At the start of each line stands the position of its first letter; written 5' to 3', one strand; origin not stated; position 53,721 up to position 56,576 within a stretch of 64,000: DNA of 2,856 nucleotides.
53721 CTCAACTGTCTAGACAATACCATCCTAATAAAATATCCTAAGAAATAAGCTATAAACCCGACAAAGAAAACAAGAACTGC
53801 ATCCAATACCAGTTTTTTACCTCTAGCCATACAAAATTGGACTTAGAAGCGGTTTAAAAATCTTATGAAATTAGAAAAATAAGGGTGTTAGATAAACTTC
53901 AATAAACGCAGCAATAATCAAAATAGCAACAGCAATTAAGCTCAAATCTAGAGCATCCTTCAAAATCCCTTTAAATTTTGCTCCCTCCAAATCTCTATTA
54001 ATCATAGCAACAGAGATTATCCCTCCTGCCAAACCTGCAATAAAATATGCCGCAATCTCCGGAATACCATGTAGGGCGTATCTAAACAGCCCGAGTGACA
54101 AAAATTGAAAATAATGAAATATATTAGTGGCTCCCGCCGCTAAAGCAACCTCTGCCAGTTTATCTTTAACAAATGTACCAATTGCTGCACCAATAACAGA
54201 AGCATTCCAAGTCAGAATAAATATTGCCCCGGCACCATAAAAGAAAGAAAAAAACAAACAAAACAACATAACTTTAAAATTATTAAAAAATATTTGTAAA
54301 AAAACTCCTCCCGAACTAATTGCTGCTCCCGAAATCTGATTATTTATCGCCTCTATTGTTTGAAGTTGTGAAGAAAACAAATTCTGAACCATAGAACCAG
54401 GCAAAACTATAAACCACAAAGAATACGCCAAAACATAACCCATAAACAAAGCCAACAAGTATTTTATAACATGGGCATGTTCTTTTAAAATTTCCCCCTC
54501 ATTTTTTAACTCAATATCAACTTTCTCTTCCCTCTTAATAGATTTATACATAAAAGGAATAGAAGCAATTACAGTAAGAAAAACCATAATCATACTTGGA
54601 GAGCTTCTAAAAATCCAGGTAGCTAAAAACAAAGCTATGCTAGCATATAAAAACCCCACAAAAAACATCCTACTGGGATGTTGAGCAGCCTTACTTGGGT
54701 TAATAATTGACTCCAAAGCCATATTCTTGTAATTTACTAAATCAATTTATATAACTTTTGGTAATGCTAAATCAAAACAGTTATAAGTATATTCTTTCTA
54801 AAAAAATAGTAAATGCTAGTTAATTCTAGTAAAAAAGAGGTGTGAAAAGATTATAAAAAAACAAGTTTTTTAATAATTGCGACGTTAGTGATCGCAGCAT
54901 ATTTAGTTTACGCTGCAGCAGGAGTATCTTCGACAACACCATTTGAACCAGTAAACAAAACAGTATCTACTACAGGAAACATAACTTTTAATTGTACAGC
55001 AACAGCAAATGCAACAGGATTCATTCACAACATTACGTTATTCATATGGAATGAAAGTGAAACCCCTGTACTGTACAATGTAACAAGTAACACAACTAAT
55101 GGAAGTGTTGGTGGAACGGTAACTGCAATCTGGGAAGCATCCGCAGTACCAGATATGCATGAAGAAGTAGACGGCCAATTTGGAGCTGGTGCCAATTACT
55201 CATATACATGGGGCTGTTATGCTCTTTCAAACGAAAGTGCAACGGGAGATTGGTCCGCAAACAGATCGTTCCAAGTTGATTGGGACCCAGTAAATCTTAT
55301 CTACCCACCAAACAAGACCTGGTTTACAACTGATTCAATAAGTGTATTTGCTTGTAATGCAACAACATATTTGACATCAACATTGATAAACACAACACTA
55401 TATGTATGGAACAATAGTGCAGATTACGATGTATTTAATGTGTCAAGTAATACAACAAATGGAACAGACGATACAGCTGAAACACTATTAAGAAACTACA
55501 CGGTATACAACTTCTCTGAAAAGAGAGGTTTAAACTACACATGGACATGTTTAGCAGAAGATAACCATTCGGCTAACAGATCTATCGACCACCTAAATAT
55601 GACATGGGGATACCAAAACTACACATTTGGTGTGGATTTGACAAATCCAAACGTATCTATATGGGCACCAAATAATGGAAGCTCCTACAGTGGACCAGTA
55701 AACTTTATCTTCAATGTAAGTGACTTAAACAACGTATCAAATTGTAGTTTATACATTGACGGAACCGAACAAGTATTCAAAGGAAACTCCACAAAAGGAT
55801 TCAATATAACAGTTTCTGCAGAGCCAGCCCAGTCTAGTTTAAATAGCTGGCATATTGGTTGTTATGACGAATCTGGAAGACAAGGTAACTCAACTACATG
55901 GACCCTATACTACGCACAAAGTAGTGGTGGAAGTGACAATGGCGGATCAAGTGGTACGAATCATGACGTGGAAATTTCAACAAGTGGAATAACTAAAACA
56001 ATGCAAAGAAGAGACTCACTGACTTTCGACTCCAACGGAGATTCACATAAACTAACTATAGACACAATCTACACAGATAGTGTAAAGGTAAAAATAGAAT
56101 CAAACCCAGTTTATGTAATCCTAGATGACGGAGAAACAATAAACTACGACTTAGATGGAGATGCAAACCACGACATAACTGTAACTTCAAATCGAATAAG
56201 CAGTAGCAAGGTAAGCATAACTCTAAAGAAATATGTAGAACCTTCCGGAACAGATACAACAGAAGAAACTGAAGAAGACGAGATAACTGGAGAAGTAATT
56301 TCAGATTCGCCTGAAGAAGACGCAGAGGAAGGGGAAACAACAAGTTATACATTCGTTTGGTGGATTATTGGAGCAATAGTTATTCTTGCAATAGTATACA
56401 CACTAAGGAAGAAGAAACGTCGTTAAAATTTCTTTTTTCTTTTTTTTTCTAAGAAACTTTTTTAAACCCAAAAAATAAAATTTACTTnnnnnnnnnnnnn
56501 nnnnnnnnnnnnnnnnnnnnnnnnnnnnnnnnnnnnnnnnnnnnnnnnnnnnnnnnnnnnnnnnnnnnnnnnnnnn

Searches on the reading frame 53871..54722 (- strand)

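Call 23: search_protein_families(library=pfam, proteins=[window:53871-54722:-], max_evalue=0.0001)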
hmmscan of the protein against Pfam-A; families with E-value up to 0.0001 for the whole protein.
window:53871-54722:- (283 aa): 1 family
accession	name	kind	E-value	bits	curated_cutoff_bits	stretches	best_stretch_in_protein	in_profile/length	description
PF01944.22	SpoIIM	-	1.2e-18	68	26.9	1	88-280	5-163/163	Stage II sporulation protein M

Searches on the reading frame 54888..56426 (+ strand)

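Call 23: search_protein_families(library=pfam, proteins=[window:54888-56426:+], max_evalue=0.0001)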
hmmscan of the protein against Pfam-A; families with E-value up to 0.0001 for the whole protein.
window:54888-56426:+ (512 aa): 1 family
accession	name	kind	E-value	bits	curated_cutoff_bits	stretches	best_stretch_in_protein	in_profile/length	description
PF17957.7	Big_7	-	6.8e-07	30.3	24.1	1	254-311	1-58/70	Bacterial Ig domain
